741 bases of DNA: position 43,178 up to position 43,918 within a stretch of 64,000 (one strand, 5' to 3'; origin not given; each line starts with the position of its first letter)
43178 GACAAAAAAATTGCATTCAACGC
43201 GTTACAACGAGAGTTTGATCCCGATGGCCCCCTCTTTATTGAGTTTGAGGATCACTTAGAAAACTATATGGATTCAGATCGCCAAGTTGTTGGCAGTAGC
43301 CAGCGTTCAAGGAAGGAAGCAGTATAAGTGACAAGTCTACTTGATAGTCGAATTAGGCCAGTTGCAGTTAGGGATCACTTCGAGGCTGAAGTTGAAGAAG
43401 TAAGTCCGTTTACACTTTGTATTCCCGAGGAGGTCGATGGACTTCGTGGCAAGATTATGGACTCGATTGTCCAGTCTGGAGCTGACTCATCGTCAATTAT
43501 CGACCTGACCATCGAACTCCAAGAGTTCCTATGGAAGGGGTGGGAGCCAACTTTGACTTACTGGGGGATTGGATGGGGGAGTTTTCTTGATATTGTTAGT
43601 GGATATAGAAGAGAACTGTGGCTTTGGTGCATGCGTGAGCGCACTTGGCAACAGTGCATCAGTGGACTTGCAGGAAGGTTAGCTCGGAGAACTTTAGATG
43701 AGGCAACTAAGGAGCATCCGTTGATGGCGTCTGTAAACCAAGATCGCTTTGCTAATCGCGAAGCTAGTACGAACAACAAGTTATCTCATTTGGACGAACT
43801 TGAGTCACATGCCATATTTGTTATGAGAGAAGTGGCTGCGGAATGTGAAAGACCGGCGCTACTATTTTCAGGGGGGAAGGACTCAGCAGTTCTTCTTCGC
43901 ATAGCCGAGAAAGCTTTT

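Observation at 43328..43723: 132-codon in-frame extension on cysD, with its own strong start and a retained internal SD+ATG, at the place where cysH usually sits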

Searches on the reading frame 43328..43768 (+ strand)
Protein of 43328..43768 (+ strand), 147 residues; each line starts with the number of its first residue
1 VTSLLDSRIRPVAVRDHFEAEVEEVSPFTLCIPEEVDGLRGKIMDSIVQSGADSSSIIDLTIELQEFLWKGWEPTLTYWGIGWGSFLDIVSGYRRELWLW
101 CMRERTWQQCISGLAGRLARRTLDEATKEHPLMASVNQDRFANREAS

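Call 5: search_protein_families(library=pfam, proteins=[window:43328-43723:+], max_evalue=0.01)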
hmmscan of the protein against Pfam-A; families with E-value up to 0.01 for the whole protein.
window:43328-43723:+ (132 aa): 0 families

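Call 6: find_homologous_proteins(query=window:43328-43768:+, max_evalue=0.001)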
Query window:43328-43768:+ (147 aa): 1 proteins with E <= 0.001 among 29 candidates.
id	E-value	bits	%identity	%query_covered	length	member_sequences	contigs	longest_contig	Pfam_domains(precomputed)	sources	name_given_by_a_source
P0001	1.2e-9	56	35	63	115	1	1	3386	-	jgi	jgi:hypothetical protein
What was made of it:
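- Tried and rejected: It found a single homologue (call 6).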

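Call 8: find_encoding_contigs(protein=P0001, flank=5000)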
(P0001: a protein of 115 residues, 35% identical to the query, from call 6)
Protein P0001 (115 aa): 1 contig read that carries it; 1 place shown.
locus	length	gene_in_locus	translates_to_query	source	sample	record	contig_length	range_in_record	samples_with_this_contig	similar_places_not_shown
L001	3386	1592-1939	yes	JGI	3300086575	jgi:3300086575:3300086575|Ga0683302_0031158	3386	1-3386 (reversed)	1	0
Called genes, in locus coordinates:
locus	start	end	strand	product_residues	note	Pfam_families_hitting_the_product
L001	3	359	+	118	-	?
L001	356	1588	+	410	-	PF00037:Fer4, PF12797:Fer4_2 (weak), PF12837:Fer4_6 (weak), PF12838:Fer4_7 (weak), PF13237:Fer4_10, PF14697:Fer4_21, PF04422:FrhB_FdhB_N, PF04432:FrhB_FdhB_C, +3 more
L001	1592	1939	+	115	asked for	-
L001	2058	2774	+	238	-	-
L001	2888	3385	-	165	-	?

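Call 19: search_protein_representatives(alignment_id=A1)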
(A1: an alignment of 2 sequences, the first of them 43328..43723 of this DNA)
Query: 2 sequences, 132 profile positions. Proteins with E-value up to 0.001 (for the whole library): 245; up to 1e-10: 135; up to 1e-30: 0. The best 150 are listed.
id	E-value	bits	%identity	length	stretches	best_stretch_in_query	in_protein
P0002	1.8e-25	105.4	-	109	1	29-122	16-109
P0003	1.8e-24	102.1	-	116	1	25-122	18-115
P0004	1.5e-23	99.1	-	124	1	29-127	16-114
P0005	3.9e-23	97.8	-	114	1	25-122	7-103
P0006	1.7e-22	95.7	-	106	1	28-121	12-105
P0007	2.5e-22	95.2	-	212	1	29-122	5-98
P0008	8.5e-22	93.5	-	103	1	29-122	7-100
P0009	3.3e-21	91.6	-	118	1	29-122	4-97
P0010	3.5e-21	91.5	-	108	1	29-123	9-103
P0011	4.4e-21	91.1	-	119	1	16-122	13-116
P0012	5.2e-21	90.9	-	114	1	32-125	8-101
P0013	6.5e-21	90.6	-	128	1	30-122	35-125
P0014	1.2e-20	89.8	-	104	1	26-122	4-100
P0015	2.3e-20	88.8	-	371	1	27-122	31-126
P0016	5.1e-20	87.7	-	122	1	32-125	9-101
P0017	6.1e-20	87.4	-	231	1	24-122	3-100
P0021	2.9e-19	85.2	-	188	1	50-127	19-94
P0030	3.4e-18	81.8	-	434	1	28-128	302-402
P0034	1.7e-17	79.5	-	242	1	29-122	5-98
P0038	3.4e-17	78.5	-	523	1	29-127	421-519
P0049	3.1e-16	75.4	-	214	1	28-123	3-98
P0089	2.6e-13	66.0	-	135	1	21-122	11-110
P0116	4.8e-12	61.9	-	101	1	31-123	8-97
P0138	1.5e-10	57.1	-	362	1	25-102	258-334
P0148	3.7e-10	55.8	-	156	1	61-122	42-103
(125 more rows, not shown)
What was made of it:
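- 43409..43693 (+): Conserved small helical domain, residues 28-122 (L.P.EP ... LW..W ... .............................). 245 representative clusters (call 19).
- On Unnamed small helical protein family downstream of FrhB-like genes (defined here): Most members are free-standing (call 19).
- The exhaustive profile search gave 245 representative clusters, mostly 95-130 aa (call 19).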

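Call 20: search_protein_families(library=pfam, proteins=[P0015, P0030, P0038, P0138, P0007, P0017, P0034, P0049, P0021, P0002], max_evalue=0.001)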
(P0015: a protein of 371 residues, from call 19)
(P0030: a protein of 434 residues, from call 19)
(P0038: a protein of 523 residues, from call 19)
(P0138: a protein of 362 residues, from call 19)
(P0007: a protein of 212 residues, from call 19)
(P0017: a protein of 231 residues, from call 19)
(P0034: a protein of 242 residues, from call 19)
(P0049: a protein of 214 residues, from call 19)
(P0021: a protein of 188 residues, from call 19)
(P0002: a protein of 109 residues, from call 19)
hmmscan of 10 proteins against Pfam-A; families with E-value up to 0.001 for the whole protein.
P0015 (371 aa): 1 family
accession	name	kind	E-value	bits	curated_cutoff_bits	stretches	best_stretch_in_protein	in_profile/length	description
PF01507.26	PAPS_reduct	-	1.1e-35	123.6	22.5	1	175-361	2-168/175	Phosphoadenosine phosphosulfate reductase domain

P0030 (434 aa): 2 families
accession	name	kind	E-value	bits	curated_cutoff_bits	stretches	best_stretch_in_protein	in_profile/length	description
PF04432.18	FrhB_FdhB_C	-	8.1e-32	110.6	23.3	1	71-215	3-139/150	Coenzyme F420 hydrogenase/dehydrogenase, beta subunit C terminus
PF04422.18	FrhB_FdhB_N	-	3.7e-12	46.6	22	1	1-59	20-77/78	Coenzyme F420 hydrogenase/dehydrogenase, beta subunit N-term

P0038 (523 aa): 12 families
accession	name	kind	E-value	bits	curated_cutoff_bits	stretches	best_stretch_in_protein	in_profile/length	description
PF04432.18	FrhB_FdhB_C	-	1.1e-33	116.7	23.3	1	199-347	3-145/150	Coenzyme F420 hydrogenase/dehydrogenase, beta subunit C terminus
PF04422.18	FrhB_FdhB_N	-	9.2e-18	64.6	22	1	114-185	2-75/78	Coenzyme F420 hydrogenase/dehydrogenase, beta subunit N-term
PF13237.11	Fer4_10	-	8.4e-09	35.7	25.5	1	40-86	3-53/53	4Fe-4S dicluster domain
PF13187.11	Fer4_9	-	1.2e-08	35.3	27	2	45-88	1-50/52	4Fe-4S dicluster domain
PF14697.11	Fer4_21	-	1.3e-08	35.2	35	1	40-86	2-52/59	4Fe-4S dicluster domain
PF00037.32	Fer4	-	5.7e-08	32.7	21.1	1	40-61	2-23/24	4Fe-4S binding domain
PF12838.12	Fer4_7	-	6.5e-08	33.4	27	2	45-88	1-51/52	4Fe-4S dicluster domain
PF12837.12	Fer4_6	-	5.4e-06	26.6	25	1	40-61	3-24/24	4Fe-4S binding domain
PF13484.11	Fer4_16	-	8.1e-06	27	30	0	45-62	1-18/66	4Fe-4S double cluster binding domain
PF12797.12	Fer4_2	-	3.2e-05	24.1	24.5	1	40-58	4-22/22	4Fe-4S binding domain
PF13746.11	Fer4_18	-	0.00018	22.1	27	1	43-85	58-95/114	4Fe-4S dicluster domain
PF13183.11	Fer4_8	-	0.00055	20.9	27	0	44-58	3-17/68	4Fe-4S dicluster domain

P0138 (362 aa): 1 family
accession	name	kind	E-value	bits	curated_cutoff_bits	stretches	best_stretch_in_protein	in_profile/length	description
PF04432.18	FrhB_FdhB_C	-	3.8e-34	118.2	23.3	1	50-201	3-148/150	Coenzyme F420 hydrogenase/dehydrogenase, beta subunit C terminus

P0007 (212 aa): 0 families

P0017 (231 aa): 0 families

P0034 (242 aa): 0 families

P0049 (214 aa): 0 families

P0021 (188 aa): 0 families

P0002 (109 aa): 0 families

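Call 21: search_protein_families(library=ncbifam, proteins=[window:43328-43768:+, P0002, P0001, P0038], max_evalue=0.01)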
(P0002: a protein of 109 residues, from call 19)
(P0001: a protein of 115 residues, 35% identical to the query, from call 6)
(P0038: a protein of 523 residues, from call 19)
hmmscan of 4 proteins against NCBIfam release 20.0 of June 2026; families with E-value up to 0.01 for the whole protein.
window:43328-43768:+ (147 aa): 0 families

P0002 (109 aa): 0 families

P0001 (115 aa): 0 families

P0038 (523 aa): 57 families (the best 25 are shown)
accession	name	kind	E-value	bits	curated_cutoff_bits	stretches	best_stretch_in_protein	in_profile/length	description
NF006807.0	PRK09325.1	subfamily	1.2e-45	155.8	269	1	121-341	21-236/283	coenzyme F420-reducing hydrogenase subunit beta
NF006808.0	PRK09326.1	equivalog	1.3e-40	139.4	444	1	39-352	7-306/341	F420H2 dehydrogenase subunit F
TIGR03289.1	frhB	equivalog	1.2e-39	136.1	331.5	1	121-340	18-232/275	coenzyme F420 hydrogenase subunit beta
NF040616.1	F420_dehyd_FpoF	exception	5.7e-39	134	475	1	39-352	6-305/337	F420H2 dehydrogenase subunit FpoF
NF038196.1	ferrodoxin_EFR1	subfamily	1.9e-09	37.9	75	1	44-94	184-233/242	EFR1 family ferrodoxin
TIGR02179.1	PorD_KorD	subfamily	1.6e-08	34.5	60.05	1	29-88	10-70/78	2-oxoacid:acceptor oxidoreductase, delta subunit, pyruvate/2-ketoisovalerate family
NF040684.1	PorD_Arch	equivalog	1.3e-07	31.5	120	1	30-88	18-77/85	pyruvate synthase subunit PorD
TIGR01944.1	rnfB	subfamily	1.4e-07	31.2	68.7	1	39-89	108-159/190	RnfABCDGE type electron transport complex subunit B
NF045874.1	Vhu_polyferre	exception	5.9e-07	28.6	600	1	40-115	192-268/381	F420-non-reducing hydrogenase associated-polyferredoxin VhuB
NF045790.1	OxalOxreddelta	equivalog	6.8e-07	28.7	230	1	32-90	248-306/316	oxalate oxidoreductase subunit delta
NF003475.0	PRK05113.1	equivalog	8.8e-07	29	203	1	39-87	108-157/190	electron transport complex subunit RsxB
TIGR01971.1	NuoI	subfamily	9.5e-07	28.4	113.05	1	39-62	76-99/121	NADH-quinone oxidoreductase, chain I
NF005505.0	PRK07118.1-4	equivalog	2.6e-06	27.1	378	1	45-91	142-189/265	Fe-S cluster domain-containing protein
NF005415.0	PRK06991.1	equivalog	3.1e-06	27.1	281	1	39-90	80-132/284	electron transport complex subunit RsxB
TIGR03294.1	FrhG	equivalog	9.8e-06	25.5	245.5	1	38-88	168-218/228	coenzyme F420 hydrogenase subunit gamma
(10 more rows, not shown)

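Call 29: predict_structure(alignment_id=A2)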
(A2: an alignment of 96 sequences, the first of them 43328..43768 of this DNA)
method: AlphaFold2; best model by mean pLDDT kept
length: 147 residues; sequences in the alignment: 96
mean_pLDDT: 83.1   pTM: 0.68
mean pLDDT of the five models: 83.1, 82.6, 82.0, 81.3, 80.9
residues with pLDDT >= 90: 81; 70-90: 26; 50-70: 38; < 50: 2
segments of 3 or more residues with pLDDT < 50: none
pLDDT, mean of each block of 10 residues (from residue 1): 57 58 75 95 91 77 94 95 95 94 96 95 87 68 63
secondary structure, 60 per line:
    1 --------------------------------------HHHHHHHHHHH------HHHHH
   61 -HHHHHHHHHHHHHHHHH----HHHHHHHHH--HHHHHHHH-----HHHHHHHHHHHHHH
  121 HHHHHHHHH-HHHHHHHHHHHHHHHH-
elements in order: H39-49 H56-60 H62-78 H83-91 H94-101 H107-129 H131-146
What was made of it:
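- On CysH (APS/PAPS reductase): The fold is all-helical (call 29).
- The AlphaFold2 model is confident and all-helical (call 29). A confident fold prediction (call 29). It is all-helical (call 29).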

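Call 33: fold_search(model_id=the predicted structure, library=pdb)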
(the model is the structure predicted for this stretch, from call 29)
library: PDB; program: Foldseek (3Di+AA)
matches with E <= 10: 26; with E <= 0.001: 0
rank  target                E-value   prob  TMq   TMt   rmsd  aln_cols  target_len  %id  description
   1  6y06_MODEL_1_A        3.5e+00  0.06  0.20  0.23  12.9       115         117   13  Moevan: a designed granulopoietic protein by topological rescaffolding (released 2020-03-18)
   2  1w33_B                3.5e+00  0.05  0.19  0.17  16.7       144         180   14  BbCRASP-1 from Borrelia Burgdorferi (released 2005-02-09)
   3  7b9v_O                3.7e+00  0.05  0.18  0.11  20.9       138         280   13  Yeast C complex spliceosome at 2.8 Angstrom resolution with Prp18/Slu7 bound (released 2021-03-10)
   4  5mps_O                4.1e+00  0.04  0.17  0.13  20.4       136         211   16  Structure of a spliceosome remodeled for exon ligation (released 2017-01-18)
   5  9a58_A                4.4e+00  0.08  0.27  0.14  16.1       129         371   12  Integrative model of SIGA-RPOC by crosslinking MS and deep learning (released 2024-09-18)
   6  2cdq_A                4.6e+00  0.11  0.27  0.12   6.9        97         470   13  Crystal structure of Arabidopsis thaliana aspartate kinase complexed with lysine and S- adenosylmethionine (released 2006-05-30)
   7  9qvp_A                6.4e+00  0.06  0.21  0.11  10.8        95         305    7  Crystal structure of the CtaG_H128A variant from Ruminiclostridium cellulolyticum (P2(1)2(1)2(1)-medium) (released 2025-10-01)
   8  7dgy                  6.4e+00  0.05  0.18  0.25   9.2       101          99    7  De novo designed protein H4C2R (released 2021-12-15)
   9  3whl_B                6.4e+00  0.04  0.21  0.30  15.9       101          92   17  Crystal structure of Nas2 N-terminal domain complexed with PAN-Rpt5C chimera (released 2014-03-26)
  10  3on4_D                7.9e+00  0.07  0.27  0.23   6.2        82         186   20  Crystal structure of TetR transcriptional regulator from Legionella pneumophila (released 2010-09-22)
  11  9p1d_C                7.9e+00  0.06  0.25  0.15  10.2       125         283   13  Cas1-Cas2/3 integrase bound to foreign dsDNA fragment (released 2025-10-22)
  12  7qoe                  7.9e+00  0.02  0.19  0.16  17.5       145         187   12  Structure of a small alarmone hydrolase from Leptospira levettii (released 2022-07-13)
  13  8f6k_A                8.3e+00  0.06  0.28  0.17   9.3       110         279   14  Cryo-EM structure of a Zinc-loaded H263A/D287A mutant of the YiiP-Fab complex (released 2023-02-08)
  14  6gow_E                8.3e+00  0.04  0.18  0.22  11.4        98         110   13  Crystal structure of the flagellin-FliS complex from Bacillus subtilis crystallized in spacegroup P22121 (released 2018-08-29)
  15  4lup_A                8.8e+00  0.08  0.26  0.38   6.4       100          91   12  Crystal structure of the complex formed by region of E. coli sigmaE bound to its -10 element non template strand (released 2014-02-19)
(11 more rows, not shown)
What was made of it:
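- Tried and rejected: Foldseek against PDB: best E 3.5, TM below 0.33 (call 33).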

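Call 38: find_encoding_contigs(protein=P0038, flank=8000, max_places=2)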
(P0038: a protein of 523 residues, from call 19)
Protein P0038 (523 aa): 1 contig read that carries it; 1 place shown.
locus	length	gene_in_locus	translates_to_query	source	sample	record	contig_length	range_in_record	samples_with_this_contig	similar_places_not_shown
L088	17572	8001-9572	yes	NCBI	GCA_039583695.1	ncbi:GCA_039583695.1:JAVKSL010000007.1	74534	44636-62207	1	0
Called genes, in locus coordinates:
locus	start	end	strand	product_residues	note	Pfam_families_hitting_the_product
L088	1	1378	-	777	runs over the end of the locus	PF08267:Meth_synt_1, PF01717:Meth_synt_2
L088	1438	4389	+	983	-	-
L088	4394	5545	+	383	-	PF01571:GCV_T, PF08669:GCV_T_C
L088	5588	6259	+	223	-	PF01507:PAPS_reduct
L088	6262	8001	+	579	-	PF03460:NIR_SIR_ferr, PF01077:NIR_SIR, PF03460:NIR_SIR_ferr, PF01077:NIR_SIR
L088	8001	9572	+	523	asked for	PF00037:Fer4 (weak), PF12837:Fer4_6 (weak), PF12838:Fer4_7 (weak), PF13187:Fer4_9 (weak), PF13237:Fer4_10, PF14697:Fer4_21, PF04422:FrhB_FdhB_N, PF04432:FrhB_FdhB_C, +1 more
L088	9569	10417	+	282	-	PF01925:TauE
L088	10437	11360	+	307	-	PF01507:PAPS_reduct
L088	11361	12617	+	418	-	PF00009:GTP_EFTU, PF01926:MMR_HSR1 (faint), PF22594:GTP-eEF1A_C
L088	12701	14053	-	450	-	PF01494:FAD_binding_3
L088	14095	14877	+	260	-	PF01209:Ubie_methyltran, PF01135:PCMT (weak), PF13489:Methyltransf_23, PF13649:Methyltransf_25, PF13847:Methyltransf_31, PF08241:Methyltransf_11, PF08242:Methyltransf_12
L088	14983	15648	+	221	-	-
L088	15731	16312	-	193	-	-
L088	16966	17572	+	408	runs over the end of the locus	PF22022:Phage_int_M (weak), PF00589:Phage_integrase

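Call 39: search_solved_structures(query=A2, max_evalue=10)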
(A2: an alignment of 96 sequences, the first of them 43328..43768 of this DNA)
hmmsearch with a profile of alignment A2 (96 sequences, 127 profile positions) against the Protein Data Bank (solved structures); distinct sequences matched with E-value up to 10: 5.
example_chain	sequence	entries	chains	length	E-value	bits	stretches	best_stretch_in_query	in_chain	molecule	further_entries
5cwb_A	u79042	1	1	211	0.072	16.3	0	14-82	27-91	Designed helical repeat protein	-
5djn_A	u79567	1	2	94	0.35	14.1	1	11-68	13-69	Kinesin-like protein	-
6cfz_C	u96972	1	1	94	0.75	13.1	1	7-71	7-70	Dad2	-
2zcx_A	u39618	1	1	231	1.1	12.6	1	7-57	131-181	TetR-family transcriptional regulator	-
9qu4_A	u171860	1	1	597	5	10.4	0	14-62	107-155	Immunoglobulin G-binding protein A,Choline/ethanolamine transporter FLVCR2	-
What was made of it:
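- Tried and rejected: Profile against PDB sequences: best E 0.07, a designed repeat protein (call 39).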

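Call 43: fold_search(model_id=the predicted structure, library=viral)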
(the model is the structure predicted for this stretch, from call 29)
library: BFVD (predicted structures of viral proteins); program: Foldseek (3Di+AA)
matches with E <= 10: 99; with E <= 0.001: 0
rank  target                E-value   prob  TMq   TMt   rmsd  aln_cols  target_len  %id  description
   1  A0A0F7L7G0            5.9e-01  0.16  0.24  0.16  18.0       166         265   11  Uncharacterized protein [uncultured marine virus]
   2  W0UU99                9.5e-01  0.13  0.22  0.21  18.5       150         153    9  (no name in the UniProt tables at hand)
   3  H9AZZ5                1.1e+00  0.09  0.19  0.20  16.8       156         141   12  RNA polymerase sigma factor 70 region 4 type 2 domain-containing protein [Haloarcula hispanica icosahedral virus 2]
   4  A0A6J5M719            2.0e+00  0.04  0.16  0.12  25.1       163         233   12  Uncharacterized protein [uncultured Caudovirales phage]
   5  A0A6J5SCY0            2.2e+00  0.15  0.26  0.35   7.3        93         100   17  Uncharacterized protein [uncultured Caudovirales phage]
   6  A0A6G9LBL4            2.2e+00  0.09  0.24  0.18  25.6       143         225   11  Uncharacterized protein [Arthrobacter phage JKerns]
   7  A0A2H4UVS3            2.5e+00  0.12  0.26  0.20  15.2       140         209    8  Glycosyl transferase [Bodo saltans virus]
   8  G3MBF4                2.8e+00  0.05  0.15  0.13  16.4       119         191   11  Gp84 [Bacillus phage G]
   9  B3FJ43                2.9e+00  0.09  0.22  0.28  14.8       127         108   11  Uncharacterized protein [Pseudomonas phage 201phi2-1]
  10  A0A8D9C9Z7            2.9e+00  0.07  0.22  0.14  14.4       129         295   13  ECF RNA polymerase sigma factor SigW [uncultured marine phage]
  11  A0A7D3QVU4            2.9e+00  0.07  0.21  0.08  18.3       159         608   11  Uncharacterized protein [Fadolivirus FV1/VV64]
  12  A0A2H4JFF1            2.9e+00  0.06  0.20  0.16  18.4       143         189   13  Uncharacterized protein [uncultured Caudovirales phage]
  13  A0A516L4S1            2.9e+00  0.04  0.19  0.18  26.6       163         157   13  (no name in the UniProt tables at hand)
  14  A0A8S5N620            3.1e+00  0.08  0.23  0.26  17.0       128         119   12  Lipoprotein [Siphoviridae sp. ctWDo30]
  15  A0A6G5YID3            3.1e+00  0.08  0.23  0.17  13.0       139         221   14  (no name in the UniProt tables at hand)
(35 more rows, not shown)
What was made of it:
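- Tried and rejected: Foldseek against BFVD: best E 0.59 (call 43).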

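Call 45: find_homologous_proteins(query=P0038, max_evalue=1e-20)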
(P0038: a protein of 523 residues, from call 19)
Query P0038 (523 aa): 2214 proteins with E <= 1e-20 among 8000 candidates; the best 120 are listed.
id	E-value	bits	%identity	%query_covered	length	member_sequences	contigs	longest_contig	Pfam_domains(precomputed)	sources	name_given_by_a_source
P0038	0.0e+0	1188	100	100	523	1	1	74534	PF14697.12,PF04432.19,PF04422.19,PF12837.13,PF00037.33,PF13484.12,PF12838.13,PF13237.12,PF13187.12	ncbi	-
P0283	0.0e+0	1062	88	100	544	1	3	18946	PF14697.12,PF04432.19,PF04422.19,PF00037.33,PF13484.12,PF12838.13,PF13237.12,PF13187.12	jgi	jgi:coenzyme F420 hydrogenase subunit beta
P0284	5.8e-270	915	78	99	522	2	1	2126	PF14697.12,PF04432.19,PF04422.19,PF00037.33,PF13484.12,PF12838.13,PF13534.12,PF13237.12,PF13187.12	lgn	-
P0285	2.8e-221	754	67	96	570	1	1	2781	PF14697.12,PF04432.19,PF04422.19,PF00037.33,PF13484.12,PF12838.13,PF13534.12,PF13237.12,PF13187.12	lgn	-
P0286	2.0e-211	721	66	97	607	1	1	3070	PF14697.12,PF04432.19,PF04422.19,PF00037.33,PF13484.12,PF13237.12,PF13187.12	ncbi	ncbi:MAG: Coenzyme F420 hydrogenase/dehydrogenase, beta subunit C-terminal domain, partial [Acidimic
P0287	5.5e-179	614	66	73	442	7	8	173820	PF14697.12,PF12797.13,PF04432.19,PF04422.19,PF12837.13,PF00037.33,PF12838.13,PF13534.12,PF13237.12,PF13187.12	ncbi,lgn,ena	-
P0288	5.3e-178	611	65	75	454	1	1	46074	PF14697.12,PF12797.13,PF04432.19,PF04422.19,PF12837.13,PF00037.33,PF13484.12,PF12838.13,PF13534.12,PF13237.12,PF13187.12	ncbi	-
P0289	7.6e-177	607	65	75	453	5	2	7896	PF14697.12,PF12797.13,PF04432.19,PF04422.19,PF12837.13,PF00037.33,PF13484.12,PF12838.13,PF13534.12,PF13237.12,PF13187.12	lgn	-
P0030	3.5e-176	605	70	75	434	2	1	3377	PF04432.19,PF04422.19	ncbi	-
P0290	8.2e-171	587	69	73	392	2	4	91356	PF14697.12,PF04432.19,PF04422.19,PF00037.33,PF13484.12,PF12838.13,PF13237.12,PF13187.12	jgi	jgi:coenzyme F420 hydrogenase subunit beta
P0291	1.0e-169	584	61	74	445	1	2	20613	PF14697.12,PF12797.13,PF04432.19,PF04422.19,PF12837.13,PF00037.33,PF13484.12,PF12838.13,PF13534.12,PF13237.12,PF13187.12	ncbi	ncbi:MAG: Coenzyme F420 hydrogenase/dehydrogenase, beta subunit C-terminal domain [Acidimicrobiales 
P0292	2.0e-167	576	62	75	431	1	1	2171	PF14697.12,PF12797.13,PF04432.19,PF04422.19,PF12837.13,PF00037.33,PF13484.12,PF12838.13,PF13534.12,PF13237.12,PF13187.12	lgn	-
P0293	5.2e-167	575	67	73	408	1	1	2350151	PF14697.12,PF04432.19,PF04422.19,PF00037.33,PF13484.12,PF12838.13,PF13237.12,PF13187.12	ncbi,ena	-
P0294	7.0e-167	574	62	74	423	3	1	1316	PF14697.12,PF12797.13,PF04432.19,PF04422.19,PF12837.13,PF00037.33,PF13484.12,PF12838.13,PF13534.12,PF13237.12,PF13187.12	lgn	-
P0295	8.0e-167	574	66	73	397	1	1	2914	PF14697.12,PF12797.13,PF04432.19,PF04422.19,PF12837.13,PF00037.33,PF13484.12,PF12838.13,PF13534.12,PF13237.12,PF13187.12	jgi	jgi:coenzyme F420 hydrogenase subunit beta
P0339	2.8e-163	563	55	96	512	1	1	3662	PF14697.12,PF12797.13,PF04432.19,PF04422.19,PF12837.13,PF00037.33,PF13484.12,PF12838.13,PF13237.12,PF13187.12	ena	-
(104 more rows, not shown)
